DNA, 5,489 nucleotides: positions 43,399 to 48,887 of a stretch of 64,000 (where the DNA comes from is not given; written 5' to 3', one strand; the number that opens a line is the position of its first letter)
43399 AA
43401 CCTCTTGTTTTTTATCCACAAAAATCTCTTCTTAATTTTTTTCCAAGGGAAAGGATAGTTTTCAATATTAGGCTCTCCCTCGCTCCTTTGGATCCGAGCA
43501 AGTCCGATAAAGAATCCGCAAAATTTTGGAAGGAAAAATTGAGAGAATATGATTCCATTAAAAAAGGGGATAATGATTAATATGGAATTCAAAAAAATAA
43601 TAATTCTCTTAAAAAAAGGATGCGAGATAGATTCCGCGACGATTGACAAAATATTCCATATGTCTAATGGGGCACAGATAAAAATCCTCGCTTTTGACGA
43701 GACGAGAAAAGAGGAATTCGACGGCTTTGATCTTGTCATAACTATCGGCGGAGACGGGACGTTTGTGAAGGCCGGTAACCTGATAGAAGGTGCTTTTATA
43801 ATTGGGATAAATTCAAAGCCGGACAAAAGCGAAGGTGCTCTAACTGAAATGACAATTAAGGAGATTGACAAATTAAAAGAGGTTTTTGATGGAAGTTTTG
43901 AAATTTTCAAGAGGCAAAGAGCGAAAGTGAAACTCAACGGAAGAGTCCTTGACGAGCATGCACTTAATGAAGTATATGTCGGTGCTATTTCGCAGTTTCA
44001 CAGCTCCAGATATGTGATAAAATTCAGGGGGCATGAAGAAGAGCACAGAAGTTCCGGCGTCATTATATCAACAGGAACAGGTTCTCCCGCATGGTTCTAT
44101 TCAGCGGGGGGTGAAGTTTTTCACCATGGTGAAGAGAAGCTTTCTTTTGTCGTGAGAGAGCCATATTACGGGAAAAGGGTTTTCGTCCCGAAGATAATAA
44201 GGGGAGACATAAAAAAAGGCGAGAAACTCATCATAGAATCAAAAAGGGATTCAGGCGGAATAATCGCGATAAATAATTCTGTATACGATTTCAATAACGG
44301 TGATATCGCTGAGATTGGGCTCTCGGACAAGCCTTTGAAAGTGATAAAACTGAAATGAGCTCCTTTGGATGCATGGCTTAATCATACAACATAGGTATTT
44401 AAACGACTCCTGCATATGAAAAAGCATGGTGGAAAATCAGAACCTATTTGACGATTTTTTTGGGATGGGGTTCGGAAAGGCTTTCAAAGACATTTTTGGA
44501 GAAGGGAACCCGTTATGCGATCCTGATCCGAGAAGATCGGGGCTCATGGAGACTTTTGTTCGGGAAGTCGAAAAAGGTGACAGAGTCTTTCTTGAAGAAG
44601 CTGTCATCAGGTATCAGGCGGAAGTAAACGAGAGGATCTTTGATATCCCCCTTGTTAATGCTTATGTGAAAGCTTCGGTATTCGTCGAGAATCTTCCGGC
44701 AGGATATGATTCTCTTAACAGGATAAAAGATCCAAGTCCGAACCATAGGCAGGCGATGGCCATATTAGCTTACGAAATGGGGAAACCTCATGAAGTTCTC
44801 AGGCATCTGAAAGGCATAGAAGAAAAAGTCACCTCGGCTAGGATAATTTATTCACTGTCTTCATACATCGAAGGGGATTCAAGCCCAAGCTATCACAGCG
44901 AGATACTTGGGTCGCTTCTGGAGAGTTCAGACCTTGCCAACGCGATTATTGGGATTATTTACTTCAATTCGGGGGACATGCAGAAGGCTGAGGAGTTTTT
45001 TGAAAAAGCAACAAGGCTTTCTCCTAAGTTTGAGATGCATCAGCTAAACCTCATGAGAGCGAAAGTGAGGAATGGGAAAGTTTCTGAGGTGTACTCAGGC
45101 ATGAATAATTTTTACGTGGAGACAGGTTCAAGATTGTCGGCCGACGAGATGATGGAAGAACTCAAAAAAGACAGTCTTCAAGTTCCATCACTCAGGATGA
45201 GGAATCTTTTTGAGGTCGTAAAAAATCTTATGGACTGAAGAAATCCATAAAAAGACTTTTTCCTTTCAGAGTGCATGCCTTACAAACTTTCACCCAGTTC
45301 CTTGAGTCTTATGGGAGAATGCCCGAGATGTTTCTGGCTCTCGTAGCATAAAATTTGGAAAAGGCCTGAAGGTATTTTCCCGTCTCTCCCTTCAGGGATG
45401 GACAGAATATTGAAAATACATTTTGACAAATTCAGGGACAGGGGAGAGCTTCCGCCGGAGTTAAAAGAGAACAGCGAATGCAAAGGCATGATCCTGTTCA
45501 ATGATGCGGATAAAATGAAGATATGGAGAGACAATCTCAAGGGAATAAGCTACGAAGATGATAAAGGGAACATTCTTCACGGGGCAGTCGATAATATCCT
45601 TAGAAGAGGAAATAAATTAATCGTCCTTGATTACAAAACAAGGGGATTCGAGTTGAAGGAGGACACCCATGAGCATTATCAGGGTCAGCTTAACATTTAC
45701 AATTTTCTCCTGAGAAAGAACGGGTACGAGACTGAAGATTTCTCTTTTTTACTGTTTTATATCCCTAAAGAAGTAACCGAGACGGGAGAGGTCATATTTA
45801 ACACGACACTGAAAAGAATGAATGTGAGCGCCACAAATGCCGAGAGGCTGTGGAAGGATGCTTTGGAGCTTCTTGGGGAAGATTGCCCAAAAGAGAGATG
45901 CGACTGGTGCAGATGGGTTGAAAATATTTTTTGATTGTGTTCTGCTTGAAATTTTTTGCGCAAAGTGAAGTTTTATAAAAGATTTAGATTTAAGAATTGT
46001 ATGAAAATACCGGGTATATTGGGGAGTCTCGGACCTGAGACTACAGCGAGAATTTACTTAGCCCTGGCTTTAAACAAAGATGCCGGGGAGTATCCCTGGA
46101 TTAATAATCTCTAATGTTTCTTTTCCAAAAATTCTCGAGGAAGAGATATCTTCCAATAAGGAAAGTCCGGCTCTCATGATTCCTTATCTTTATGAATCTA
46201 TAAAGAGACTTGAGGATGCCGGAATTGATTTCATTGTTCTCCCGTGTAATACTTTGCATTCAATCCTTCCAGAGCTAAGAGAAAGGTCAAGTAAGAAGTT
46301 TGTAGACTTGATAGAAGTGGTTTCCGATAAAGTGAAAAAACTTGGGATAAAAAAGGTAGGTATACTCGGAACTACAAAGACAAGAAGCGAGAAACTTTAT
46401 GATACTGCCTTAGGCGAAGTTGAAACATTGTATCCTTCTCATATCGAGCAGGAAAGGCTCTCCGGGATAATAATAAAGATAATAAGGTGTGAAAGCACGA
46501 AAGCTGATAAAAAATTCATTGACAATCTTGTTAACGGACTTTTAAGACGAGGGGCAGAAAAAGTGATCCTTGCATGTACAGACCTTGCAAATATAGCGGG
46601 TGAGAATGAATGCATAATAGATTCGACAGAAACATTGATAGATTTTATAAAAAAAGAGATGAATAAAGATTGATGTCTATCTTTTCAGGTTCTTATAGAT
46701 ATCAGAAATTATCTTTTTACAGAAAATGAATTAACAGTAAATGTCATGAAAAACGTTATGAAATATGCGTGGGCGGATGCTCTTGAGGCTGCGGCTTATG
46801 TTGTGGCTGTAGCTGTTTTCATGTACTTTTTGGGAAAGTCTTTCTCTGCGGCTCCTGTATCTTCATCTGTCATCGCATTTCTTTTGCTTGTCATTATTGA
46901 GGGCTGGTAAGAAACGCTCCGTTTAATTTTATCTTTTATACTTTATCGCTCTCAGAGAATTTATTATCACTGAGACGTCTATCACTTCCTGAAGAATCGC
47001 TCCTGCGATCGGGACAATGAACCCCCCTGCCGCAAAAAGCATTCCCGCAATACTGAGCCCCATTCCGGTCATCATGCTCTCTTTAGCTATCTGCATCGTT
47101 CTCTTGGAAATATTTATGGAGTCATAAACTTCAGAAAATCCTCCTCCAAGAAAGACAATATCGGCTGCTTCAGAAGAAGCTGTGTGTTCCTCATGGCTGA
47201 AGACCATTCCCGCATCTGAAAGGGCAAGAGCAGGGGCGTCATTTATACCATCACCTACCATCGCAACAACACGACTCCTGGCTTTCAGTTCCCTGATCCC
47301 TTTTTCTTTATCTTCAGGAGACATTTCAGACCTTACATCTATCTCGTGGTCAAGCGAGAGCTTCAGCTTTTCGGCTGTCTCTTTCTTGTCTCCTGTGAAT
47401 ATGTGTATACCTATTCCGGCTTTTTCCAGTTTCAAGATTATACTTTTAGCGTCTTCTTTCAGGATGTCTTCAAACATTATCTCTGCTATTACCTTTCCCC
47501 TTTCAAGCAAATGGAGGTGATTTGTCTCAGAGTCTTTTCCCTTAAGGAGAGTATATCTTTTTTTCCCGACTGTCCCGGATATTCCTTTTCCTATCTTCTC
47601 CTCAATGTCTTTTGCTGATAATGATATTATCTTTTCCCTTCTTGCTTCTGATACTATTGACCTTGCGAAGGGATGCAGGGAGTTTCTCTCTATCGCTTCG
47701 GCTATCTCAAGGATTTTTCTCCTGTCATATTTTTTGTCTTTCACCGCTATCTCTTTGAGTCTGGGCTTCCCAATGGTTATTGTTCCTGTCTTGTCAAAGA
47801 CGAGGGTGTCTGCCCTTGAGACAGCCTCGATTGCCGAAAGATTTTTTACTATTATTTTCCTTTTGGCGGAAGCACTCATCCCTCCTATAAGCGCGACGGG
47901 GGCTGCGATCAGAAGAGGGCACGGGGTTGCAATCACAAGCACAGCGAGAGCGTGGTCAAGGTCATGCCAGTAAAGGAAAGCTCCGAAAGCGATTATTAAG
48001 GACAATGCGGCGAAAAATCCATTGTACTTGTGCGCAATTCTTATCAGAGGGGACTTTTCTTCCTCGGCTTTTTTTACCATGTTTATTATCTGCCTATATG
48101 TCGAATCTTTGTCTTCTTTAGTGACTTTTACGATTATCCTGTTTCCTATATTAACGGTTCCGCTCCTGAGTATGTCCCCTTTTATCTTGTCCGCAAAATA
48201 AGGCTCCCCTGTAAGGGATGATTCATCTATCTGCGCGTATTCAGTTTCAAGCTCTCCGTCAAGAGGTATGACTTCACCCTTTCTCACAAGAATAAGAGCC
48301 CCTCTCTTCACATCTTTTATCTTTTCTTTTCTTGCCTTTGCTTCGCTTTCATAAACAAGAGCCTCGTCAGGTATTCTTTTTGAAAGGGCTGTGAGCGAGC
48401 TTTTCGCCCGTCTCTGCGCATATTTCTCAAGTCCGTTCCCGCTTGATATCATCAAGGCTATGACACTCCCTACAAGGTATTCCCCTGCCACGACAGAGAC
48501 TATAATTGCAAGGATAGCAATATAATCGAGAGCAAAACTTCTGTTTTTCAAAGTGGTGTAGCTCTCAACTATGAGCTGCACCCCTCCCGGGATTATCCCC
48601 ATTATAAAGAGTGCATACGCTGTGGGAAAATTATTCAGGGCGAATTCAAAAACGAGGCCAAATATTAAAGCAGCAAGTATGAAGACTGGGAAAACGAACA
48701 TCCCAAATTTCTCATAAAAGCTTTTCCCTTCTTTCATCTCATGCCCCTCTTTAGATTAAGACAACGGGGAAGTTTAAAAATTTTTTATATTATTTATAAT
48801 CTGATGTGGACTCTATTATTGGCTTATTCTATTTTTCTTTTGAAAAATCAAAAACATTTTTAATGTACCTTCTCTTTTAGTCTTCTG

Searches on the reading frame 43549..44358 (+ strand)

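Call 59: search_protein_families(library=pfam, proteins=[window:43549-44358:+], max_evalue=0.01)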
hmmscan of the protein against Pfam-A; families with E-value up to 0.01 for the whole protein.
window:43549-44358:+ (269 aa): 2 families
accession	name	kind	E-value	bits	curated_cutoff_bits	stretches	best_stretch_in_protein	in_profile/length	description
PF01513.26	NAD_kinase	-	4.2e-06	27.5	25.5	1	50-109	63-121/130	ATP-NAD kinase N-terminal domain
PF20143.4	NAD_kinase_C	-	0.0014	18.8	23.7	1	164-193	27-56/126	ATP-NAD kinase C-terminal domain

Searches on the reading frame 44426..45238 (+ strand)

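Call 59: search_protein_families(library=pfam, proteins=[window:44426-45238:+], max_evalue=0.01)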
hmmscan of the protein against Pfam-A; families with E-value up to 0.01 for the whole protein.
window:44426-45238:+ (270 aa): 4 families
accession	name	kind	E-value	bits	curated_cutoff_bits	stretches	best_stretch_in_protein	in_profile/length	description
PF13181.12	TPR_8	-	3.9e-06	27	25.7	1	174-201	6-33/34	Tetratricopeptide repeat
PF00515.34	TPR_1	-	5.1e-06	26.5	27.8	1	175-202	7-34/34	Tetratricopeptide repeat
PF07719.23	TPR_2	-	1.4e-05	25.3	27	1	175-201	7-33/34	Tetratricopeptide repeat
PF13424.12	TPR_12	-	0.006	17.2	30.1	0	175-198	9-32/77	Tetratricopeptide repeat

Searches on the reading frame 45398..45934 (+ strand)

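Call 84: search_protein_families(library=pfam, proteins=[window:45398-45934:+], max_evalue=0.001)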
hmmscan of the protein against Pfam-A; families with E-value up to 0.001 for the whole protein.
window:45398-45934:+ (178 aa): 1 family
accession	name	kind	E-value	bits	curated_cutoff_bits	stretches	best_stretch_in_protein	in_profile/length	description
PF12705.13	PDDEXK_1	-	1.9e-08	35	22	1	59-173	123-242/247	PD-(D/E)XK nuclease superfamily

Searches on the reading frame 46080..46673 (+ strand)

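Call 84: search_protein_families(library=pfam, proteins=[window:46080-46673:+], max_evalue=0.001)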
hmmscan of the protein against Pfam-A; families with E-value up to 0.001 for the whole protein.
window:46080-46673:+ (197 aa): 1 family
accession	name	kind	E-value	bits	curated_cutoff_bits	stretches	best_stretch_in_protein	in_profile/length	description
PF01177.27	Asp_Glu_race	-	1.7e-28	100.3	31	1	4-187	28-208/211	Asp/Glu/Hydantoin racemase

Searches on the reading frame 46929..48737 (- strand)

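Call 19: search_protein_families(library=pfam, proteins=[window:46929-48737:-], max_evalue=0.001)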
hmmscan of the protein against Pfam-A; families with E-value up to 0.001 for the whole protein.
window:46929-48737:- (602 aa): 2 families
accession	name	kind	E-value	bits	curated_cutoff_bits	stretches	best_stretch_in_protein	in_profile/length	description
PF00122.25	E1-E2_ATPase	-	2.6e-40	138.3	28.1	1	122-293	3-181/181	E1-E2 ATPase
PF00702.32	Hydrolase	-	1.5e-25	91.1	26.4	1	310-505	2-188/191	haloacid dehalogenase-like hydrolase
